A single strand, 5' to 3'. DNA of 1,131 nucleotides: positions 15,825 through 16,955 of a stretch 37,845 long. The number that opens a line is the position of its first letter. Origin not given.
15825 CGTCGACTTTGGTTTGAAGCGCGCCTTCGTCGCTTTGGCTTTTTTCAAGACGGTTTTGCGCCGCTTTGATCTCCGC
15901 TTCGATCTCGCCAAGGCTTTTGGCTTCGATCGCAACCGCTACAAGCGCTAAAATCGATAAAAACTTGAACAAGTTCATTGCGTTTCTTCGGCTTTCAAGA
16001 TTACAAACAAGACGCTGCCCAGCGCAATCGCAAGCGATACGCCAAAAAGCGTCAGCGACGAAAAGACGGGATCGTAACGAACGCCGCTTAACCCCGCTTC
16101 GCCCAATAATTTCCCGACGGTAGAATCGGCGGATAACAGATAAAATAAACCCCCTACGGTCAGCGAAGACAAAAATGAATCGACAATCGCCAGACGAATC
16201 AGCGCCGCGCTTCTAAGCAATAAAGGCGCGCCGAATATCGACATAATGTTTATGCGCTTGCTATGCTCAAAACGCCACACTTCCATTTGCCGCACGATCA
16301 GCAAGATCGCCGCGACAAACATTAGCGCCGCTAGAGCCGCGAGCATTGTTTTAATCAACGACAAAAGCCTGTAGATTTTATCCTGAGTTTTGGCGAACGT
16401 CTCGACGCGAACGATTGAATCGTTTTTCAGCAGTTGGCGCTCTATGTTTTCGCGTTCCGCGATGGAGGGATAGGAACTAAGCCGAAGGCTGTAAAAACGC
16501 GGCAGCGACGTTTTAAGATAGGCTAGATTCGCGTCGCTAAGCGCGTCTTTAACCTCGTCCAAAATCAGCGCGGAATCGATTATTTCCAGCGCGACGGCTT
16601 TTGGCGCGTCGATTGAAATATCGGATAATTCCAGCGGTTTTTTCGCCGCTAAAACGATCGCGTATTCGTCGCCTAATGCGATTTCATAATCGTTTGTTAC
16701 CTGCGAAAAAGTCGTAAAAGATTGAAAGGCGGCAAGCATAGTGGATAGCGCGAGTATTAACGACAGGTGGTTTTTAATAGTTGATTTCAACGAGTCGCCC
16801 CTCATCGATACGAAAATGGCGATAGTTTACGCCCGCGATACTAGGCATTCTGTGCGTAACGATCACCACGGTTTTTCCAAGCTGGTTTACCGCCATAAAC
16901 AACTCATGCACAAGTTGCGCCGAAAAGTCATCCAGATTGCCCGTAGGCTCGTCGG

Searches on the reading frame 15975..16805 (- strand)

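Call 6: search_protein_families(library=pfam, proteins=[window:15975-16805:-], max_evalue=0.01)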
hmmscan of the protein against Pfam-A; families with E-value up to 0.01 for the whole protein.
window:15975-16805:- (276 aa): 0 families

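Call 63: search_protein_families(library=ncbifam, proteins=[window:15975-16805:-], max_evalue=0.001)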
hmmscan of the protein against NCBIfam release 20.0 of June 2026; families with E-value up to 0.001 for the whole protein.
window:15975-16805:- (276 aa): 3 families
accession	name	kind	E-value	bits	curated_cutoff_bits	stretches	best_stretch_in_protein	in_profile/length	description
NF038346.1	FtsX_actino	exception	1.9e-07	30.8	250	1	99-194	129-222/308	permease-like cell division protein FtsX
TIGR00439.2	FtsX_Gneg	equivalog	1.8e-05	24.1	255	1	91-194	104-209/292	permease-like cell division protein FtsX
NF038347.1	FtsX_Gpos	exception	2.6e-05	23.7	225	1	82-193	97-209/296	permease-like cell division protein FtsX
